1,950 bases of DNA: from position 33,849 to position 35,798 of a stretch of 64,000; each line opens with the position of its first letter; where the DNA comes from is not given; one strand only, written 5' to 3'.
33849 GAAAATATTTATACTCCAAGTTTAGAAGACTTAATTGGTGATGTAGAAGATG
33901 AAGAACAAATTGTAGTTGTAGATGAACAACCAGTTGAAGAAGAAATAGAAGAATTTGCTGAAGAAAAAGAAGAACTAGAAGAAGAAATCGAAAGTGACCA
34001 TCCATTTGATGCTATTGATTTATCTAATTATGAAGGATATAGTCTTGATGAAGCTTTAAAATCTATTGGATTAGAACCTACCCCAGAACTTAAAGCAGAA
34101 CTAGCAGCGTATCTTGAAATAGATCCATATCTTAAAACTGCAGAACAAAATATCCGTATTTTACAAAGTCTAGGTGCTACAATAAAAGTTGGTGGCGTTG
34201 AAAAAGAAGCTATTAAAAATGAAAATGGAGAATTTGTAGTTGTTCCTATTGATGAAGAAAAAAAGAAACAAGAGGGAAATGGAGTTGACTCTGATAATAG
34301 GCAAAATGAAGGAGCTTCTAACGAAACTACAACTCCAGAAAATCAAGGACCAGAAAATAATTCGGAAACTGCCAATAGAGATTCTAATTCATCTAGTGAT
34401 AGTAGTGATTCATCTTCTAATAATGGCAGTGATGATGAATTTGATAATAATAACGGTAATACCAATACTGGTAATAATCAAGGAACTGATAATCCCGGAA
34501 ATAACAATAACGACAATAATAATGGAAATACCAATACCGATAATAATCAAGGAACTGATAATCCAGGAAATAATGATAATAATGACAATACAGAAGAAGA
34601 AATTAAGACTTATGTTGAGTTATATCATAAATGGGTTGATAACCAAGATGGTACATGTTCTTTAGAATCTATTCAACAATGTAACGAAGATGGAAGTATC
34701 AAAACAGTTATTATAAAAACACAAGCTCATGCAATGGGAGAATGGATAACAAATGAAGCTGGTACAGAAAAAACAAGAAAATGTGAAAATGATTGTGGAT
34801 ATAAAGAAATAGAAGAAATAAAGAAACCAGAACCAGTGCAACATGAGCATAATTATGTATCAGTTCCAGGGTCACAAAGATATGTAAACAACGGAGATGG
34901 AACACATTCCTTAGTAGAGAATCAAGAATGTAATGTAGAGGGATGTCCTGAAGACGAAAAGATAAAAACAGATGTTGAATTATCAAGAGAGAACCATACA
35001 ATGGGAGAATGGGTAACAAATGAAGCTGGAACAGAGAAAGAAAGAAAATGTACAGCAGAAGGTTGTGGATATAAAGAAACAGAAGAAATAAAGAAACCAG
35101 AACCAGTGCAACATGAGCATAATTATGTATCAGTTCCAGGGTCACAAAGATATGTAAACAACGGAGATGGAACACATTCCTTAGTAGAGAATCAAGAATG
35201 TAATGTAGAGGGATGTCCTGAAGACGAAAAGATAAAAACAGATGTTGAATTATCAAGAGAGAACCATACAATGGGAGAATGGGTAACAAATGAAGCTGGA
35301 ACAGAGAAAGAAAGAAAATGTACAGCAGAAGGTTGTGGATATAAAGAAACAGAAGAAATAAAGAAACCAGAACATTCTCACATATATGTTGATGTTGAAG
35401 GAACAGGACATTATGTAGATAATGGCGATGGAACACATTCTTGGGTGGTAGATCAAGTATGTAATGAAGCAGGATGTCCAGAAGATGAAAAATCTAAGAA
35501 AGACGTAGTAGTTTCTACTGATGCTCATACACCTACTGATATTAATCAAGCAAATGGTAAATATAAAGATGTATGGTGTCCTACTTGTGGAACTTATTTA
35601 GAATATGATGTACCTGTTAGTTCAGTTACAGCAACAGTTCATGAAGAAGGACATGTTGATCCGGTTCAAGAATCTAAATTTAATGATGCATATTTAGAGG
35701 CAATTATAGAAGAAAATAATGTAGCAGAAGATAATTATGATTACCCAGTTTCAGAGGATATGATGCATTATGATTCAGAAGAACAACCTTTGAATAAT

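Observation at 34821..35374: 100%-identical 270-bp tandem repeats encoding four-cysteine modules inside the lipoprotein gene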

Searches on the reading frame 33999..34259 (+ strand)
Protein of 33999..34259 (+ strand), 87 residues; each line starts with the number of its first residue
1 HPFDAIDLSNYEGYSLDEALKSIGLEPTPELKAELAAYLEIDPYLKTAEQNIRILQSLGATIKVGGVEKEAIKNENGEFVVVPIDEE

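Call 58: search_solved_structures(query=A5, max_evalue=10, show_alignments=2)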
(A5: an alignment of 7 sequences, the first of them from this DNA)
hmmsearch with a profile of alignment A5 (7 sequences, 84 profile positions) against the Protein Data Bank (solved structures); distinct sequences matched with E-value up to 10: 1.
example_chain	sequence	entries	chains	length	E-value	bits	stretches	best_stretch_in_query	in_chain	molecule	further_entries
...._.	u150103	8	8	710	0.2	14.9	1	32-72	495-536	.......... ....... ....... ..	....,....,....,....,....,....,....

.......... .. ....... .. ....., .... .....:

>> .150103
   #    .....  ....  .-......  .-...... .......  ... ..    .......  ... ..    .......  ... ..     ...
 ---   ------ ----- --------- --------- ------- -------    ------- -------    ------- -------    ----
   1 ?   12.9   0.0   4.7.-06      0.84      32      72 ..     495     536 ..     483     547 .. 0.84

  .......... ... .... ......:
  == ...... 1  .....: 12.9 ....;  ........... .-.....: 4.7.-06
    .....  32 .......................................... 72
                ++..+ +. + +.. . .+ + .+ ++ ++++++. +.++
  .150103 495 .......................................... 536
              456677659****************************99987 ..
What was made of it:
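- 33996..34283 (+): Conserved N-terminal domain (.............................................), function unknown. There is no PDB hit (call 58).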

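Call 59: search_protein_families(library=pfam, alignment_id=A5, max_evalue=1)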
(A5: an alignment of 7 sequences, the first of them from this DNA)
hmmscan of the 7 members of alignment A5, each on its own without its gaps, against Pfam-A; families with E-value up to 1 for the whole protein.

A. member 1, seq(87 aa): 1 family
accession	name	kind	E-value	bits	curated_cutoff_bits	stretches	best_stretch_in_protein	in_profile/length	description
PF25617.1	PhiKZ_gp86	-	0.16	11.3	26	1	11-72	8-67/408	Bacteriophage PhiKZ vertex-binding protein gp86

B. families by the number of members that match (of 7 scanned): 3 families
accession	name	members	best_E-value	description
PF12200.13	DUF3597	2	0.0061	Domain of unknown function (DUF3597)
PF18200.7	Big_11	1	0.0021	Bacterial Ig-like domain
PF25617.1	PhiKZ_gp86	1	0.16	Bacteriophage PhiKZ vertex-binding protein gp86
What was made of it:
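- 33996..34283 (+): The only family signal is a weak DUF3597 match (call 59).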

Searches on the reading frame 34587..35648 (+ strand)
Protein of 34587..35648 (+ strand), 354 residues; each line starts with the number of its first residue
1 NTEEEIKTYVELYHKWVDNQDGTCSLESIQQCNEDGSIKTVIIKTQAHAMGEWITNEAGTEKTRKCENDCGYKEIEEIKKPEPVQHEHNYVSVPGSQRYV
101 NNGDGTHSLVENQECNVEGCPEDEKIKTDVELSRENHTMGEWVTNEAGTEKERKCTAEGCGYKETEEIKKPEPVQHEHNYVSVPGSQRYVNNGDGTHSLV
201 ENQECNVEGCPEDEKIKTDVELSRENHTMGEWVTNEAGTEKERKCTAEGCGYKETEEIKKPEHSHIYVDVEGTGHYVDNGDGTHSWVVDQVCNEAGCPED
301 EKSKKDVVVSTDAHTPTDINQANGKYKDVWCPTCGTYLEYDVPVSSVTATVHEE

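Call 29: predict_structure(protein=window:34587-35648:+)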
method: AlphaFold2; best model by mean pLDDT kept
length: 354 residues; sequences in the alignment: 1
mean_pLDDT: 38.7   pTM: 0.19
mean pLDDT of the five models: 38.7, 36.2, 31.6, 30.7, 28.8
residues with pLDDT >= 90: 0; 70-90: 0; 50-70: 39; < 50: 315
segments of 3 or more residues with pLDDT < 50: 12-31, 36-141, 146-150, 157-161, 163-287, 299-325, 343-354
pLDDT, mean of each block of 10 residues (from residue 1): 52 46 41 47 40 38 36 30 27 32 35 33 33 36 46 48 40 27 32 34 32 33 34 42 44 38 29 40 46 50 40 38 46 56 39 28
secondary structure, 60 per line:
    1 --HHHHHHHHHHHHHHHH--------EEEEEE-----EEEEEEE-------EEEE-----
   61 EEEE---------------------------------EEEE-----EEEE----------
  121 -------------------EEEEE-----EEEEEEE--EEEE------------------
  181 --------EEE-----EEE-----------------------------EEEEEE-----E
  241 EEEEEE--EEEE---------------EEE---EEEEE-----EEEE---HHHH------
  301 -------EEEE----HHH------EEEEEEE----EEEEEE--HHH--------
elements in order: H3-18 E27-32 E38-44 E52-55 E61-64 E98-101 E107-110 E140-144 E150-156 E159-162 E189-191 E197-199 E229-234 E240-246 E249-252 E268-270 E274-278 E284-287 H291-294 E308-311 E325-331 E336-341
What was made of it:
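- Tried and rejected: Single-sequence AlphaFold2 of the whole module region was unusable (pLDDT 38.7; call 29).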
